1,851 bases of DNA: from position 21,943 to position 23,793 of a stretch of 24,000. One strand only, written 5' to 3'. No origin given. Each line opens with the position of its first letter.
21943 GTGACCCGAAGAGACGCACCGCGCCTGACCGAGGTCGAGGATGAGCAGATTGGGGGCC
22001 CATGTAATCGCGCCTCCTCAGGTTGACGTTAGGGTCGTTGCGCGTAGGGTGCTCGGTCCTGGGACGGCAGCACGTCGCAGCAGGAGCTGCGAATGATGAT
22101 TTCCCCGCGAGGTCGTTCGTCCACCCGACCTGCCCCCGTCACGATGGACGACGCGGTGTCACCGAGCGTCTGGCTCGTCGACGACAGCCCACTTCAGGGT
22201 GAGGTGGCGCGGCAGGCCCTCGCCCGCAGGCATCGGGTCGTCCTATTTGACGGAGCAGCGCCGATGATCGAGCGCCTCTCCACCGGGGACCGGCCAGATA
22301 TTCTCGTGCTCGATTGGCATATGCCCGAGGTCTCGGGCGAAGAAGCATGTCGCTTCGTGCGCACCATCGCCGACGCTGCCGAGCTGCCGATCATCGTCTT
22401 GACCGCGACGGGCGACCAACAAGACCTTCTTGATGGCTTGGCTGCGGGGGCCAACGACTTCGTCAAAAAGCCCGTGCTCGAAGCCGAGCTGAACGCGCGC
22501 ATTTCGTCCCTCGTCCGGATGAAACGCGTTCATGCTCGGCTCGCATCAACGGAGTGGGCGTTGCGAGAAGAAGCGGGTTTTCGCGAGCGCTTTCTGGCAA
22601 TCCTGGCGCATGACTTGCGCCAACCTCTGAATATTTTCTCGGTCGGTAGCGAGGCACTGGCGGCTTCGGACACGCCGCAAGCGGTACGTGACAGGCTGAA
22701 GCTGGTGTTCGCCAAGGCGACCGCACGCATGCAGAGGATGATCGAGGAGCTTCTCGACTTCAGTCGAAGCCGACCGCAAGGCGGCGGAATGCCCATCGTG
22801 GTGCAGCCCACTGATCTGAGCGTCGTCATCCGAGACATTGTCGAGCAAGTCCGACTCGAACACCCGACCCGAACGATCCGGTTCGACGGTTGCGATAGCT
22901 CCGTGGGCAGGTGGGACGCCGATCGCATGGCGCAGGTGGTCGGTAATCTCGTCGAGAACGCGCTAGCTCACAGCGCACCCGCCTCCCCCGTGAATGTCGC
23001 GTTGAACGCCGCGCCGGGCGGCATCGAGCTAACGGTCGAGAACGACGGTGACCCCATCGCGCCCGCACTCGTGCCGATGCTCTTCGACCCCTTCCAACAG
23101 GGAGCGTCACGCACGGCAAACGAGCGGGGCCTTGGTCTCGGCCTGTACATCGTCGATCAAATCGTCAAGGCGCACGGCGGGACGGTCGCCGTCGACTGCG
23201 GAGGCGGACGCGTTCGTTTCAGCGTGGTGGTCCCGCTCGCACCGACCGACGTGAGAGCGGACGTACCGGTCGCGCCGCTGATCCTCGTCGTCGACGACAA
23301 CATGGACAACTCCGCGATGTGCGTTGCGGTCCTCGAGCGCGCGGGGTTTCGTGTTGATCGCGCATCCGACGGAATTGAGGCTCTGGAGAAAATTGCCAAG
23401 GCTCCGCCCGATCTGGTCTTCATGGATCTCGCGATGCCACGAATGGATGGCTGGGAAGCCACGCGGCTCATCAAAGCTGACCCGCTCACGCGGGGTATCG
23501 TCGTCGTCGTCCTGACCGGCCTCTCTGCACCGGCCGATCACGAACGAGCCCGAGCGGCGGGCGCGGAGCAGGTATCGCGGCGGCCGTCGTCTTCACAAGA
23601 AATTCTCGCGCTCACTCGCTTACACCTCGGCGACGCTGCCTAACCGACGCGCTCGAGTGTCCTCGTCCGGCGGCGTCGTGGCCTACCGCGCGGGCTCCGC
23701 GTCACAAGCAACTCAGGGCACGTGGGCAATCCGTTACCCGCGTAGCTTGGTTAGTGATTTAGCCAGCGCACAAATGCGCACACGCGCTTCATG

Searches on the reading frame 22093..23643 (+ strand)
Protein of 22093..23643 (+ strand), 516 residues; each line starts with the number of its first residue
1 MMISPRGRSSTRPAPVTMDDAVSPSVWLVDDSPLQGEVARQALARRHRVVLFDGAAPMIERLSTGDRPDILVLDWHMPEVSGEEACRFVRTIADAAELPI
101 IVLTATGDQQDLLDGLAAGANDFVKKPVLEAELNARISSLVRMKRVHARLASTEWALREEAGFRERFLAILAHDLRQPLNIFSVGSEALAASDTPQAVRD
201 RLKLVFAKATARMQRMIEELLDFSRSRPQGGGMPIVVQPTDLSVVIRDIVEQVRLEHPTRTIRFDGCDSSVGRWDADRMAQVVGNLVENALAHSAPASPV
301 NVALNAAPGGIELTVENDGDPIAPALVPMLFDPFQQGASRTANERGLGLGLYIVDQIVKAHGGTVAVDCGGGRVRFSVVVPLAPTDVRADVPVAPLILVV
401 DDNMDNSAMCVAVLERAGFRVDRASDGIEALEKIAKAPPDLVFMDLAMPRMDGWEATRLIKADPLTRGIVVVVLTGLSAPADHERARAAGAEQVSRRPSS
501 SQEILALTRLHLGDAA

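Call 44: find_encoding_contigs(protein=window:22093-23643:+, flank=10000, max_places=2)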
Protein window:22093-23643:+ (516 aa): no gene with exactly this product is on record in the collection.
